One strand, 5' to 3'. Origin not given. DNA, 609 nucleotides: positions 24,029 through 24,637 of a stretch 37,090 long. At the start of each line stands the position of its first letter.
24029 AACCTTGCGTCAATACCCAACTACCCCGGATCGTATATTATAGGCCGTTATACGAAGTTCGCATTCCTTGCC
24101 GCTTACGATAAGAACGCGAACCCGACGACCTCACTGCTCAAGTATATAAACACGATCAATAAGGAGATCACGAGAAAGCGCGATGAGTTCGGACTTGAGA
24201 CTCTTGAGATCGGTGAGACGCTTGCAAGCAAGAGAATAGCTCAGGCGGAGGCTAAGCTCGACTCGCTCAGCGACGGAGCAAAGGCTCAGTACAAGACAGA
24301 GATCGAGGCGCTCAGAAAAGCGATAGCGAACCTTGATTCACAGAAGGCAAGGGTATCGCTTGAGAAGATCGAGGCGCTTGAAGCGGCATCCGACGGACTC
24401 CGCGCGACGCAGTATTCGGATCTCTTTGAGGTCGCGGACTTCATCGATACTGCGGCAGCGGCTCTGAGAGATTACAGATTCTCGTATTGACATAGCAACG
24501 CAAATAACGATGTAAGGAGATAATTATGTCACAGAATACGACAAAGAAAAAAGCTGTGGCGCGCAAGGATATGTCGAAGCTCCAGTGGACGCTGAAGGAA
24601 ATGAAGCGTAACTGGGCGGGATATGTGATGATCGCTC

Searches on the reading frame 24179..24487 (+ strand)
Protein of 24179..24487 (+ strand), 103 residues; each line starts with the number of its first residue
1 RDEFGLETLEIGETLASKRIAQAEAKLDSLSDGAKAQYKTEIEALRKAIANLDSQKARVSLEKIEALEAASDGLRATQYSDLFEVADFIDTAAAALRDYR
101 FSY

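Call 54: search_protein_families(library=pfam, proteins=[window:24179-24487:+], max_evalue=10)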
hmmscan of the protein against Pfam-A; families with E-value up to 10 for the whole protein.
window:24179-24487:+ (103 aa): 12 families
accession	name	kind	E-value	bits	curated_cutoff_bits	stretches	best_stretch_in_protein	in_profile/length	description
PF00038.26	Filament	-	0.0007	19.8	40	1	9-75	23-88/313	Intermediate filament protein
PF10779.14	XhlA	-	0.026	15.1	34.7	1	18-55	4-47/67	Haemolysin XhlA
PF01865.21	PhoU_div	-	0.03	14.1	24.4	1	42-93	127-183/214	Protein of unknown function DUF47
PF13672.11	PP2C_2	-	0.039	13.9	24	1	10-96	112-195/209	Protein phosphatase 2C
PF17078.10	SHE3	-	0.049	13.8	30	1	12-68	102-161/228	SWI5-dependent HO expression protein 3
PF14235.11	DUF4337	-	0.07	13.7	27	1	13-87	50-121/161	Domain of unknown function (DUF4337)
PF07743.18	HSCB_C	-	0.11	13.4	22.1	1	7-62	8-61/74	HSCB C-terminal oligomerisation domain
PF04513.17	Baculo_PEP_C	-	0.12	12.8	38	1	17-66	44-92/140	Baculovirus polyhedron envelope protein, PEP, C terminus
PF04799.18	Fzo_mitofusin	-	0.13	12.2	27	1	17-61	96-140/161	fzo-like conserved region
PF20396.3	DUF6689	-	0.13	11.9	27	1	14-74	181-241/275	Family of unknown function (DUF6689)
PF10186.14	ATG14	-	0.13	11.7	33.2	1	6-84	64-130/347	Vacuolar sorting 38 and autophagy-related subunit 14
PF24430.1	DUF7553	-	0.51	11.3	27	1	19-100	5-83/85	Family of unknown function (DUF7553)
